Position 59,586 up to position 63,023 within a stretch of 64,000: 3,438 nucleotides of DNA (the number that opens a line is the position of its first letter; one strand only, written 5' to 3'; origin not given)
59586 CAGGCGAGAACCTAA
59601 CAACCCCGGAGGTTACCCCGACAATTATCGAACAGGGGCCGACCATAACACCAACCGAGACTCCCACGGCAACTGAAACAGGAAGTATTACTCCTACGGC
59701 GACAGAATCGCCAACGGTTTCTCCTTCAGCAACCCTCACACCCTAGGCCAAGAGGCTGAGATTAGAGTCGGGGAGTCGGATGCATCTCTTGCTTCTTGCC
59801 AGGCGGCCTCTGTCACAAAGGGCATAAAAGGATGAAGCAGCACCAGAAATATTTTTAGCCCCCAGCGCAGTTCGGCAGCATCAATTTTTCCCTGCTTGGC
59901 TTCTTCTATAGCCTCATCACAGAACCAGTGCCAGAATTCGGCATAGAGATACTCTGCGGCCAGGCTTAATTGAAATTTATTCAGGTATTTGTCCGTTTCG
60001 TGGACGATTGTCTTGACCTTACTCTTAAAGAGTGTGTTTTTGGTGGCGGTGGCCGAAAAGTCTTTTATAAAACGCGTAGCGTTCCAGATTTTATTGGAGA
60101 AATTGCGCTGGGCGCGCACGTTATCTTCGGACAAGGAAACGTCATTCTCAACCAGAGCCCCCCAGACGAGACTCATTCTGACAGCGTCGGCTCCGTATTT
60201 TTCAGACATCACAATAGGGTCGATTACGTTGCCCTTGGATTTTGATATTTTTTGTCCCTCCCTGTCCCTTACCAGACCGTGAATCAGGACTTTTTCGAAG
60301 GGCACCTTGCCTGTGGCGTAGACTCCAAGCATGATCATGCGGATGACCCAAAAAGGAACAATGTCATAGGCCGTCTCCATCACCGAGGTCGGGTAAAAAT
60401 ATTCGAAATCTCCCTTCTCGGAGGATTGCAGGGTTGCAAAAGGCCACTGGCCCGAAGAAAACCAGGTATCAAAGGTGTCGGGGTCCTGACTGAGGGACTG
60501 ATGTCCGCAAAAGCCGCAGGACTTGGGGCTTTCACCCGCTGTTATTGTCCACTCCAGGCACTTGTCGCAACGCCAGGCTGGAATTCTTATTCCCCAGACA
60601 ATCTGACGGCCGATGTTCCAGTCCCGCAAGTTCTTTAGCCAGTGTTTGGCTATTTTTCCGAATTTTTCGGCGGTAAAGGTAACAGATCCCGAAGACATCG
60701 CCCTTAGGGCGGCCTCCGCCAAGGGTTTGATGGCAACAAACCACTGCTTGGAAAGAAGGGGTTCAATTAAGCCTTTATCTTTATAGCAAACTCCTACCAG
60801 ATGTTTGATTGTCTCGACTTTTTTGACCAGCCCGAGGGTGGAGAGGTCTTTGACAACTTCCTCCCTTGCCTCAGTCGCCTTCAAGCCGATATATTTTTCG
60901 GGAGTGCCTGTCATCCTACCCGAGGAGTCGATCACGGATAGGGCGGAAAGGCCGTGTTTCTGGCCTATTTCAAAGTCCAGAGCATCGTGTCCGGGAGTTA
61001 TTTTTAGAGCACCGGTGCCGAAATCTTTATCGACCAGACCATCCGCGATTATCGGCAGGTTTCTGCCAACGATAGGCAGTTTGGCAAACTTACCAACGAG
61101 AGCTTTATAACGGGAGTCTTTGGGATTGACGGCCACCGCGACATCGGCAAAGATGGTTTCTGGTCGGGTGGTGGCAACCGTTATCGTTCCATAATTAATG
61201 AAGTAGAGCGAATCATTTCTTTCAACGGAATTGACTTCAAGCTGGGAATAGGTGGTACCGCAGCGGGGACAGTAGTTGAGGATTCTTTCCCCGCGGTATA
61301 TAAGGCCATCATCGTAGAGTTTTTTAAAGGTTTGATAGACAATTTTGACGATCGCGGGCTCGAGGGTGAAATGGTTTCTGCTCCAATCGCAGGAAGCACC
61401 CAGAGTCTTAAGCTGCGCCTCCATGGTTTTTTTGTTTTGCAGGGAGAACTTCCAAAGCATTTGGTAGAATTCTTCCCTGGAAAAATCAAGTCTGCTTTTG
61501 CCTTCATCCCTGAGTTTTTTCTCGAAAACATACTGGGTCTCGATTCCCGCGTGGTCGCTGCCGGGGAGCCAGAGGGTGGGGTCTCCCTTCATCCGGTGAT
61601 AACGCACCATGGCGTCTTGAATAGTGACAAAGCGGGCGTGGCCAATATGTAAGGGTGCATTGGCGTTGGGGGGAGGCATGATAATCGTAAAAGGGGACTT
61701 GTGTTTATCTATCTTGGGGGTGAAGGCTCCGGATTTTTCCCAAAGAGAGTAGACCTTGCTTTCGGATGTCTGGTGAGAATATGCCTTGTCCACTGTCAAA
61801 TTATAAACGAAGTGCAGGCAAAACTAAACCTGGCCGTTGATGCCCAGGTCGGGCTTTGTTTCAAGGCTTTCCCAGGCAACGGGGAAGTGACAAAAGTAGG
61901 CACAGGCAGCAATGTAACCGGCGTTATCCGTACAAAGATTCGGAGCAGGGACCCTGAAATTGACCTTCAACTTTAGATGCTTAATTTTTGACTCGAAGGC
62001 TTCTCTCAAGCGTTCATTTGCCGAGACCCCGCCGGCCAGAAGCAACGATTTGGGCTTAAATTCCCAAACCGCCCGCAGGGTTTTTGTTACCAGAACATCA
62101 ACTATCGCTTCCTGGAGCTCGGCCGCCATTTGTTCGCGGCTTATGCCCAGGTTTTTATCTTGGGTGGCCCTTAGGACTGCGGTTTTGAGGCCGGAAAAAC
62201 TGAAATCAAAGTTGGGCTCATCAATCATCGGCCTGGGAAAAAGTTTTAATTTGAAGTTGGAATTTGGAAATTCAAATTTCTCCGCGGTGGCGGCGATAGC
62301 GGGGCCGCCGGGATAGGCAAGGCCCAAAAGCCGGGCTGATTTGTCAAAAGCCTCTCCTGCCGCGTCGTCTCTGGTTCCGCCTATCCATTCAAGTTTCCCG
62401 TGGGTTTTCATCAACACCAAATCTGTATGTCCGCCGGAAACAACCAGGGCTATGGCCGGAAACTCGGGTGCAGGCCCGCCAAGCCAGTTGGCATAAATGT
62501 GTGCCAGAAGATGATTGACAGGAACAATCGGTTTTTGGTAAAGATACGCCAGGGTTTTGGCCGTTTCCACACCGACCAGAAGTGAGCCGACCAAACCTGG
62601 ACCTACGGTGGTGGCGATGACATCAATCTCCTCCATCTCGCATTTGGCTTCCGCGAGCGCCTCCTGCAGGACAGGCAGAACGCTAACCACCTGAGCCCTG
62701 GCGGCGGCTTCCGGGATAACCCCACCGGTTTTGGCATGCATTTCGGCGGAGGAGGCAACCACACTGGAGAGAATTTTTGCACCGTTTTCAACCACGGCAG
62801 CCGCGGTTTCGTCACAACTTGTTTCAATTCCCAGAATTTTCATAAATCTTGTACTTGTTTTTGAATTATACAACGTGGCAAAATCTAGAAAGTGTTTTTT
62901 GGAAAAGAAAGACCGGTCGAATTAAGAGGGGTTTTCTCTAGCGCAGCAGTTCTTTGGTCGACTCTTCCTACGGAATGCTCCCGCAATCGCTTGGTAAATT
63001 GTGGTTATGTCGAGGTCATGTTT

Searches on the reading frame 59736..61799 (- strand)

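Call 103: search_protein_families(library=pfam, proteins=[window:59736-61799:-], max_evalue=0.00001)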
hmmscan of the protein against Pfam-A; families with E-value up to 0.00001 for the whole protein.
window:59736-61799:- (687 aa): 4 families
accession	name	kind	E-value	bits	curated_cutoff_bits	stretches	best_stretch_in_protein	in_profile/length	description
PF00133.28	tRNA-synt_1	-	4.8e-118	394.9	22.7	1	15-556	1-413/414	tRNA synthetases class I (I, L, M and V)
PF09334.17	tRNA-synt_1g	-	2.7e-24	86.1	20.1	1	42-189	6-135/391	tRNA synthetases class I (M)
PF08264.19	Anticodon_1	-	8.8e-18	65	25.1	1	593-685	6-105/148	Anticodon-binding domain of tRNA ligase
PF13603.12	tRNA-synt_1_2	-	2.3e-07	30.9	25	1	235-296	85-146/185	Leucyl-tRNA synthetase, editing domain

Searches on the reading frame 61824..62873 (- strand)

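Call 103: search_protein_families(library=pfam, proteins=[window:61824-62873:-], max_evalue=0.00001)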
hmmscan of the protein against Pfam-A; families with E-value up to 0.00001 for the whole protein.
window:61824-62873:- (349 aa): 1 family
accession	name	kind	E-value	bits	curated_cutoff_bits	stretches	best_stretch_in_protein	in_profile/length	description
PF00814.31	TsaD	-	1.8e-85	287.3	24.8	1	33-322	1-263/264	tRNA N6-adenosine threonylcarbamoyltransferase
